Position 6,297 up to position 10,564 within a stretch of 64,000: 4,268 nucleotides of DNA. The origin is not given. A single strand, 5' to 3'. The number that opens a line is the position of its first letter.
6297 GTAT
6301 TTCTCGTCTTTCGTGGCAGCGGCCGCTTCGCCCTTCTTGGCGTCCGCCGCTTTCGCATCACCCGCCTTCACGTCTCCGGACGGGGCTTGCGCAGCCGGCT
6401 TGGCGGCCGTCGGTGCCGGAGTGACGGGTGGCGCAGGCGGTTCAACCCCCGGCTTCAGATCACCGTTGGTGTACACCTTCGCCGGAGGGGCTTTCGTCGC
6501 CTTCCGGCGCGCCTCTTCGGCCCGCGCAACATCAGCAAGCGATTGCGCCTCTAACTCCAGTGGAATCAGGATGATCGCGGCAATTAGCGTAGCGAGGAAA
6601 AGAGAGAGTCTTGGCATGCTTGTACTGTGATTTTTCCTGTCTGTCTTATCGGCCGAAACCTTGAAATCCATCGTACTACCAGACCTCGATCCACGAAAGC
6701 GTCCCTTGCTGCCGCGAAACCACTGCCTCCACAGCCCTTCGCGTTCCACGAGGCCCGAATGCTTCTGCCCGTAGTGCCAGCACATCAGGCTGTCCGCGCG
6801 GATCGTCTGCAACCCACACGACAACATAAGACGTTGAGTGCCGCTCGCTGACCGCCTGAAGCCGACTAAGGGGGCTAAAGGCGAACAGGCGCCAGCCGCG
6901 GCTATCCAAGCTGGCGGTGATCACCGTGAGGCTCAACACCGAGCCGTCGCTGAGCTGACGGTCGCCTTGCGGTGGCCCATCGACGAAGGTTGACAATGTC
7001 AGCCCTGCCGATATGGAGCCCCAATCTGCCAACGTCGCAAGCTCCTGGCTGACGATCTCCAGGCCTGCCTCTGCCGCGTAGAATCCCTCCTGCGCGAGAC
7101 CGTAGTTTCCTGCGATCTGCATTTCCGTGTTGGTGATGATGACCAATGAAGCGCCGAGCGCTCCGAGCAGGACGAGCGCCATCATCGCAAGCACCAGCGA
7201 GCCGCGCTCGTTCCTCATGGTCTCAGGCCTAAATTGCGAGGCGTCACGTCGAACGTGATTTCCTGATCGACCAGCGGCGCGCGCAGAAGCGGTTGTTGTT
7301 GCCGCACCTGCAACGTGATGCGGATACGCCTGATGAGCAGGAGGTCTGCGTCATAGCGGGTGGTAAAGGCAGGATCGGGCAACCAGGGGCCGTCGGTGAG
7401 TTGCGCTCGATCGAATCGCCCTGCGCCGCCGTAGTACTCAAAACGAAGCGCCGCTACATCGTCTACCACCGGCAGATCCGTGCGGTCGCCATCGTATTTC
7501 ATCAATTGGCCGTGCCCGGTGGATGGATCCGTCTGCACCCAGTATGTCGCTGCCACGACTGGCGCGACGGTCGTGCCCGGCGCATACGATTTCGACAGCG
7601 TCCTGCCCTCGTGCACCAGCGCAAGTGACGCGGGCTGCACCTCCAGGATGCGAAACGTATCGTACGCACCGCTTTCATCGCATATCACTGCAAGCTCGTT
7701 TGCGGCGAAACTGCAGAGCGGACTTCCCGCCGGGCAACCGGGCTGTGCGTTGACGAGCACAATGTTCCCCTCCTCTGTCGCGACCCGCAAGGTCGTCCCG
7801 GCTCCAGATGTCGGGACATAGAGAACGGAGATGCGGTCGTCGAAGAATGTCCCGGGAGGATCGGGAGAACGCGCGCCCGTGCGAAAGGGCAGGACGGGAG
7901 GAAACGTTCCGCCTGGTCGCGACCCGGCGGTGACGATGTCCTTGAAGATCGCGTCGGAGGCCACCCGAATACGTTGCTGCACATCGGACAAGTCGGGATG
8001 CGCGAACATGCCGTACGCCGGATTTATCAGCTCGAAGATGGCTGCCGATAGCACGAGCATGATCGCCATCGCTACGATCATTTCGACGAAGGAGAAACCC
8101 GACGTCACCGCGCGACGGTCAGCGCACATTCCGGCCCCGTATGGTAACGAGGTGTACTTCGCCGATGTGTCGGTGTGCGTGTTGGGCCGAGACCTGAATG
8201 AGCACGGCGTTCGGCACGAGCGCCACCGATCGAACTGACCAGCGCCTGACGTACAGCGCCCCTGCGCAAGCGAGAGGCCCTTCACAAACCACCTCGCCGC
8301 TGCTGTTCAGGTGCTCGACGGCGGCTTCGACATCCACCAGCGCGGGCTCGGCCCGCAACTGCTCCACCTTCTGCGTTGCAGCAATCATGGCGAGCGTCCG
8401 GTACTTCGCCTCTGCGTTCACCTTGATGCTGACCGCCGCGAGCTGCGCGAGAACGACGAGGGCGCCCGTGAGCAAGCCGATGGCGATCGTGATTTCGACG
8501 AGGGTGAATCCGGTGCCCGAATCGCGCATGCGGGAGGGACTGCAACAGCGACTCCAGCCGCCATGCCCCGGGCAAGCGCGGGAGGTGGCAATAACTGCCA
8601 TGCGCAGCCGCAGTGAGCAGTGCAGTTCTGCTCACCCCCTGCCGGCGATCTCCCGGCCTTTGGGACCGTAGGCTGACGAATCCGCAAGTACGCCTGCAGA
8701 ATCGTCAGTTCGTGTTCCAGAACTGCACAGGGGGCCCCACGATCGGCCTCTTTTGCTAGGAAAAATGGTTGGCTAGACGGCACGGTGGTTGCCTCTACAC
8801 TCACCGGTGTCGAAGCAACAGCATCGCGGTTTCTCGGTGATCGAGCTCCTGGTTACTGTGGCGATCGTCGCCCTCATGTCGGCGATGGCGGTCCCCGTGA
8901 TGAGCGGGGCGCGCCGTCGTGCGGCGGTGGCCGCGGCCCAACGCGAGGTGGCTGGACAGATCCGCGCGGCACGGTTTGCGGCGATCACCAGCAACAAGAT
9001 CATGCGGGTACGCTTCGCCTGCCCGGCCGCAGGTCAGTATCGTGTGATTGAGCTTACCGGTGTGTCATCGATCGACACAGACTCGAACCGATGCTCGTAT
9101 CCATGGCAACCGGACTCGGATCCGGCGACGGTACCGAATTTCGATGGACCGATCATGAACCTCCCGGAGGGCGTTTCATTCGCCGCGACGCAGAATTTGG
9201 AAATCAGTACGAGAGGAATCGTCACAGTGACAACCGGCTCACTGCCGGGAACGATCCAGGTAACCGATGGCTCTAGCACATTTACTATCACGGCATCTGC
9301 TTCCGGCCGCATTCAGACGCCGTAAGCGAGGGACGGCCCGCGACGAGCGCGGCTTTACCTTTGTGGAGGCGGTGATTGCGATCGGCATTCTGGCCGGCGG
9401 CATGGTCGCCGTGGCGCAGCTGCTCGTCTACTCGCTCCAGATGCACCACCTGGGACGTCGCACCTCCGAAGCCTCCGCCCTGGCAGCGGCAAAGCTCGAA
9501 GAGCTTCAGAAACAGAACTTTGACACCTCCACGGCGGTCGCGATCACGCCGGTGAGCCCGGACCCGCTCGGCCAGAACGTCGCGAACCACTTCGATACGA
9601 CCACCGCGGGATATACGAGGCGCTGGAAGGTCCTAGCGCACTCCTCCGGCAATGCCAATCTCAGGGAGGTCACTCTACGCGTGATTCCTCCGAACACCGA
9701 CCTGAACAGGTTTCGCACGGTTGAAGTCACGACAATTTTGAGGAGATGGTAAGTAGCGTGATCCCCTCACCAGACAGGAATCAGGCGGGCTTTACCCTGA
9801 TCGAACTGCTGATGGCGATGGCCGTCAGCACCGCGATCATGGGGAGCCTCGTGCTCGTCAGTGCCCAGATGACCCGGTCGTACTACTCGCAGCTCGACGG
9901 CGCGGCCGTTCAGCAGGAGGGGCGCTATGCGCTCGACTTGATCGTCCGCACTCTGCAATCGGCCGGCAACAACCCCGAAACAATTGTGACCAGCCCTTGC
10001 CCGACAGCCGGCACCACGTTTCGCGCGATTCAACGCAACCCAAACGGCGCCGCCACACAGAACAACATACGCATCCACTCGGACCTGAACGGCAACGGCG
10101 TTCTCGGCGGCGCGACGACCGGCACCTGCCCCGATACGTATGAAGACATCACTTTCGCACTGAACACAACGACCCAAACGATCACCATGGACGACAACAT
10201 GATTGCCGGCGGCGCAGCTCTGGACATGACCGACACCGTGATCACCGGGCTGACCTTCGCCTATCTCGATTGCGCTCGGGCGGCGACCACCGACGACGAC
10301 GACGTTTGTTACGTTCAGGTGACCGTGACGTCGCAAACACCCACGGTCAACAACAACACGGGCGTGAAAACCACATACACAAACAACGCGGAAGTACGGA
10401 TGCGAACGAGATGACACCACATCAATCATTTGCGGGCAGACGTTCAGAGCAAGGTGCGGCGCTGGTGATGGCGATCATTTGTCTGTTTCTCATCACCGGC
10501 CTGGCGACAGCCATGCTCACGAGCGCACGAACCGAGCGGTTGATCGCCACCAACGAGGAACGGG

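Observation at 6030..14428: Three paralogous small secreted coiled-coil proteins, each directly following a PilX_N (GspK-like) gene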

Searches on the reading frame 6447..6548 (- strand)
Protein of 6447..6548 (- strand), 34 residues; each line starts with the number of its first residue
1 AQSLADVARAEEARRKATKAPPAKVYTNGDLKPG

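Call 73: find_related_loci(query=A4, collection=metagenome_contigs, flank=6000)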
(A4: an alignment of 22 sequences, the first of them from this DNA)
Query A4 (34 aa) in metagenome_contigs; peptide patterns used: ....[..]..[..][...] (x = any residue, [..] = any of these).
600 stretches matched a pattern (row limit reached: there are more); 224 encode a relative of the query (tblastn E <= 1e-3); the best 80 are kept; 80 distinct loci.
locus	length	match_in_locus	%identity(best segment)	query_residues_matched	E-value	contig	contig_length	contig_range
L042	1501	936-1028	78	2-33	7e-11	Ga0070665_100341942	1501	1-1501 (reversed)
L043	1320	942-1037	79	1-33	1e-10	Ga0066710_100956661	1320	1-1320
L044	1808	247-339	78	1-32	2e-10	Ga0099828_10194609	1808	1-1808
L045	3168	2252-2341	73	2-31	2e-10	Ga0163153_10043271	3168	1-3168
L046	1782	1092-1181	81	1-31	3e-10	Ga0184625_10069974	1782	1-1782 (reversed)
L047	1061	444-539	73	1-33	3e-10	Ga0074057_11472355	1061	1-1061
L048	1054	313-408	76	1-33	3e-10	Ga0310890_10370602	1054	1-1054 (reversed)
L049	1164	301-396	76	1-33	2e-10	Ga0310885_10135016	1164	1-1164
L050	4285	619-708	73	2-31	2e-10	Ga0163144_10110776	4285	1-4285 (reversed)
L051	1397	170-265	76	1-33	3e-10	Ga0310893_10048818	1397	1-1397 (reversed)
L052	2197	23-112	81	1-31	4e-10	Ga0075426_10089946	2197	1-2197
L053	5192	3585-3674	81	1-31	4e-10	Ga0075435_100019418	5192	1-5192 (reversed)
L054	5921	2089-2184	76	1-33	5e-10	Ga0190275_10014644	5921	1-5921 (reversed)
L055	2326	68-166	74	1-34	5e-10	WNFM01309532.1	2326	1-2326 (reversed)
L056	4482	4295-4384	81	1-31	4e-10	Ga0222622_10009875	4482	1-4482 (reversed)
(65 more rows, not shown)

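Call 82: search_solved_structures(query=A4, max_evalue=10, show_alignments=3)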
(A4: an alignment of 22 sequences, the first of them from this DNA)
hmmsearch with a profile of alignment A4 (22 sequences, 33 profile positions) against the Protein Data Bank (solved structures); distinct sequences matched with E-value up to 10: 5.
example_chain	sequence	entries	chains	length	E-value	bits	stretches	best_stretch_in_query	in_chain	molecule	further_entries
5f5s_B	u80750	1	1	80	0.24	14.7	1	11-31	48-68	Microfibrillar-associated protein 1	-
7sq4_A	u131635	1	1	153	1.2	12.4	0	4-19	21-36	Designed trefoil knot protein, variant 2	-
7sq3_A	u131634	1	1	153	1.2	12.4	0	4-19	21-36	Designed trefoil knot protein, variant 1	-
7pnt_G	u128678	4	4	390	6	10.2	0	12-25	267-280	28S ribosomal protein S9, mitochondrial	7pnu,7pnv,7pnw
6mvf_A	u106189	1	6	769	9.7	9.5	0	11-29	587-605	Beta-galactosidase/beta-glucuronidase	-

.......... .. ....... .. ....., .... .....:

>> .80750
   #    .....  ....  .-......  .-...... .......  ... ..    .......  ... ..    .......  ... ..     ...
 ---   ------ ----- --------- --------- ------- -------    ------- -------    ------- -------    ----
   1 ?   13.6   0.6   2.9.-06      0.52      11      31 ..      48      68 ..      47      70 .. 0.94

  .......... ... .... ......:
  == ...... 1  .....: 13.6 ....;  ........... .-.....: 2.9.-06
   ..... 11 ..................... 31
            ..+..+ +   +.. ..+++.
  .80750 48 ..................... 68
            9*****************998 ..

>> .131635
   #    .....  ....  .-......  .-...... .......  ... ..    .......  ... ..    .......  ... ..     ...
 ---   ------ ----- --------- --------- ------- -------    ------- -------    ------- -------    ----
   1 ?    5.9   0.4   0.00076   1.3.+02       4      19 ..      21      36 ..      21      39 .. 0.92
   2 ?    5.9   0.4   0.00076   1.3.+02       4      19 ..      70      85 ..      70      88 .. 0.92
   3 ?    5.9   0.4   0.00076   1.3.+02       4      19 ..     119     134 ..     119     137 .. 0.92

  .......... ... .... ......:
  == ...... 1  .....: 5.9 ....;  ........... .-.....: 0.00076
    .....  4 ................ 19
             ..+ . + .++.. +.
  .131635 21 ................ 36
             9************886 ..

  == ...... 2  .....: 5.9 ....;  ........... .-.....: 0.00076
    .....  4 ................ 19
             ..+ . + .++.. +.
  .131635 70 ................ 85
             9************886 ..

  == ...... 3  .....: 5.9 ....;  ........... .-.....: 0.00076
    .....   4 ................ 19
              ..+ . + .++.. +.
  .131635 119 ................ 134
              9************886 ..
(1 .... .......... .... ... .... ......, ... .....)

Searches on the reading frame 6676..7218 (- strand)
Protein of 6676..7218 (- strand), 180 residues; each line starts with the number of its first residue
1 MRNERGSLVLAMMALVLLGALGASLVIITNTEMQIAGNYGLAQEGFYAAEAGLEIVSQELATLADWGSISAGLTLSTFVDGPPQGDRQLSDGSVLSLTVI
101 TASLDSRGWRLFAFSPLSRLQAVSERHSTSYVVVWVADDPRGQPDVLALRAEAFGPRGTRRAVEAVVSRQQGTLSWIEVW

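Call 7: search_protein_families(library=pfam, max_evalue=1, proteins=[window:6676-7218:-])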
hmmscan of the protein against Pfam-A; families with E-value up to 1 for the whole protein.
window:6676-7218:- (180 aa): 1 family
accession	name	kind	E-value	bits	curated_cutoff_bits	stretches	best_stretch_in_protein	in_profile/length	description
PF14341.11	PilX_N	-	8.4e-06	26.1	25.5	1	8-54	5-51/51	PilX N-terminal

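Call 8: search_protein_families(library=ncbifam, max_evalue=1, proteins=[window:6676-7218:-])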
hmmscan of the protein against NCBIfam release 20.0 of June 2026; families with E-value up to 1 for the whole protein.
window:6676-7218:- (180 aa): 1 family
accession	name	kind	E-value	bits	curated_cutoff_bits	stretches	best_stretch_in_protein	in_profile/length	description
TIGR03050.1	PS_I_psaK_plant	equivalog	0.092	13.1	105.3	1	25-76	8-57/83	photosystem I reaction center PsaK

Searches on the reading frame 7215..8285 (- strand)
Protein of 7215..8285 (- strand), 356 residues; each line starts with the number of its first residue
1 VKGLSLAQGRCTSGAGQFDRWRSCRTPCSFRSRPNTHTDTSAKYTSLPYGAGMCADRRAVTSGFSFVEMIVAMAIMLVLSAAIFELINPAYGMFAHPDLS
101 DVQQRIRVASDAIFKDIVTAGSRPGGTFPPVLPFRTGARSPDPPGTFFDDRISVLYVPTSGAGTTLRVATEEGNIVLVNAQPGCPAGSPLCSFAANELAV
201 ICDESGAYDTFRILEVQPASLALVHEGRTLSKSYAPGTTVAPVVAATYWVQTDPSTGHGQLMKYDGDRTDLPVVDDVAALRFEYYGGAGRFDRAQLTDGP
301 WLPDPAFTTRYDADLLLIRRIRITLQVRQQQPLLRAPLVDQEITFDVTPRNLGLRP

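Call 7: search_protein_families(library=pfam, max_evalue=1, proteins=[window:7215-8285:-])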
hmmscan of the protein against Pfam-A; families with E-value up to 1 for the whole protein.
window:7215-8285:- (356 aa): 2 families
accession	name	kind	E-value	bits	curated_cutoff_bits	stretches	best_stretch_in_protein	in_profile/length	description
PF07963.17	N_methyl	-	6.7e-05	22.7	21.2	1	62-84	5-27/27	Prokaryotic N-terminal methylation motif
PF25177.1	Talin_VBS2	-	0.17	12.7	24.2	1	77-112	68-103/116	Talin VBS2 domain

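Call 8: search_protein_families(library=ncbifam, max_evalue=1, proteins=[window:7215-8285:-])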
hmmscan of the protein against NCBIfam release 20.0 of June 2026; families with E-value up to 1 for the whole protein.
window:7215-8285:- (356 aa): 3 families
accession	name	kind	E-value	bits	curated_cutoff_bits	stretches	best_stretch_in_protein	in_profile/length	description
TIGR02532.1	IV_pilin_GFxxxE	domain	0.00036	20.2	16.3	1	62-83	2-23/24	prepilin-type N-terminal cleavage/methylation domain-containing protein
NF041013.1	T4P_ComGE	equivalog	0.11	12.6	49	1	63-87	5-29/83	competence type IV pilus minor pilin ComGE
NF007848.0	PRK10557.1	equivalog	0.21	10.9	120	1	60-82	9-33/192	prepilin peptidase-dependent protein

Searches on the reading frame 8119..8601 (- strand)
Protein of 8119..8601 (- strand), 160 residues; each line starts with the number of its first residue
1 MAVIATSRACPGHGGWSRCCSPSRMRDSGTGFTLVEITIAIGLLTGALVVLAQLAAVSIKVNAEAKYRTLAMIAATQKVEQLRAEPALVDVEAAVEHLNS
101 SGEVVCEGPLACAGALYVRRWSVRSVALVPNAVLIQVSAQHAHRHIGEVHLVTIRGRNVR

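Call 7: search_protein_families(library=pfam, max_evalue=1, proteins=[window:8119-8601:-])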
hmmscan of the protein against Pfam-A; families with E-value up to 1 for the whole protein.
window:8119-8601:- (160 aa): 1 family
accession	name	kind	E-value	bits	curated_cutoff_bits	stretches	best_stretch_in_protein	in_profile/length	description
PF07963.17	N_methyl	-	0.43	10.7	21.2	0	31-44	6-19/27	Prokaryotic N-terminal methylation motif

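Call 8: search_protein_families(library=ncbifam, max_evalue=1, proteins=[window:8119-8601:-])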
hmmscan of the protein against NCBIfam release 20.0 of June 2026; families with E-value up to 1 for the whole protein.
window:8119-8601:- (160 aa): 7 families
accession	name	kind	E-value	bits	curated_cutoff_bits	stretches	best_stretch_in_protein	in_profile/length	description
TIGR02523.1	type_IV_pilV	equivalog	2.5e-05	24.8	52.2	1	30-95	2-67/139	type IV pilus modification protein PilV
TIGR01707.1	gspI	equivalog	0.00029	21.3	44.35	1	31-86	1-58/101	type II secretion system minor pseudopilin GspI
TIGR04181.1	NHT_00031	hypoth_equivalog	0.00073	18.5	420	1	35-95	43-103/359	LegC family aminotransferase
TIGR01197.1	nramp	subfamily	0.012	14.9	272.5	1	100-143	315-358/390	metal ion transporter, metal ion (Mn2+/Fe2+) transporter (Nramp) family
NF006453.0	PRK08808.1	equivalog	0.048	12.7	295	1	25-84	2-54/211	type II secretion system protein J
NF047828.1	T3SSXpsI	equivalog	0.066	13.2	150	1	31-87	3-59/132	type II secretion system protein XpsI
TIGR02598.1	TIGR02598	subfamily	0.66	10.2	51.4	0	31-59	1-29/151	Verru_Chthon cassette protein B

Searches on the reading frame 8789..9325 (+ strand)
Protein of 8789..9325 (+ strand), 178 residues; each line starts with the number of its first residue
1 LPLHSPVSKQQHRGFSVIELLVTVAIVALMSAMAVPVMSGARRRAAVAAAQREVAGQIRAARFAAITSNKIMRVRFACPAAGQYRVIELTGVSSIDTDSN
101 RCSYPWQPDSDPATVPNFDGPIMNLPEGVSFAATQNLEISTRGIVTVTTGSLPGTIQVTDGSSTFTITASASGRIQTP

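Call 37: search_protein_families(library=pfam, max_evalue=0.001, proteins=[window:8789-9325:+])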
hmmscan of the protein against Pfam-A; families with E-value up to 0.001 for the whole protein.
window:8789-9325:+ (178 aa): 2 families
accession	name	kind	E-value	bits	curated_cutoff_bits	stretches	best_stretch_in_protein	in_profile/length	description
PF07963.17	N_methyl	-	5.9e-06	26.1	21.2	1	11-34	3-26/27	Prokaryotic N-terminal methylation motif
PF12019.13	GspH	-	0.00033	21.6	21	1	51-173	2-108/108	Type II transport protein GspH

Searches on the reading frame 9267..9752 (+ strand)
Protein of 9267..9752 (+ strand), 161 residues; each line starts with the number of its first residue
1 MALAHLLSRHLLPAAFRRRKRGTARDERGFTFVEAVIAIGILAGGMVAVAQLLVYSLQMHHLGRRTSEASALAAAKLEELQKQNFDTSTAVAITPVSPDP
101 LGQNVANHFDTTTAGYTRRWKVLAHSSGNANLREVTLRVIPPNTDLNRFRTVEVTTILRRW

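Call 37: search_protein_families(library=pfam, max_evalue=0.001, proteins=[window:9267-9752:+])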
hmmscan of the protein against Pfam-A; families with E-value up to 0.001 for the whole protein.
window:9267-9752:+ (161 aa): 1 family
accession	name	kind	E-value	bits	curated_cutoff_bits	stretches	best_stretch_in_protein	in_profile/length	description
PF07963.17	N_methyl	-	0.00071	19.5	21.2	0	25-43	2-20/27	Prokaryotic N-terminal methylation motif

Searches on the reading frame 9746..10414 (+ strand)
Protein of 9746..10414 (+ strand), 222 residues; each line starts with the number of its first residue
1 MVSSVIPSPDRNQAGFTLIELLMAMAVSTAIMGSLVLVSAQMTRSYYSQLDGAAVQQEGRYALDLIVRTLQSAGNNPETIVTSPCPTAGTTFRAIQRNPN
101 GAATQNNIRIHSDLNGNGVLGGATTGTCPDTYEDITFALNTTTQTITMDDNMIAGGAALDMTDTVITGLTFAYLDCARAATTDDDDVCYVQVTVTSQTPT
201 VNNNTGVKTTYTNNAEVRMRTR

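Call 37: search_protein_families(library=pfam, max_evalue=0.001, proteins=[window:9746-10414:+])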
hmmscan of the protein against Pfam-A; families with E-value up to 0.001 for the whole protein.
window:9746-10414:+ (222 aa): 1 family
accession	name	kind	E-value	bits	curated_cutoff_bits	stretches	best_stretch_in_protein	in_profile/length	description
PF07963.17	N_methyl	-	1e-07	31.6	21.2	1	11-35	2-26/27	Prokaryotic N-terminal methylation motif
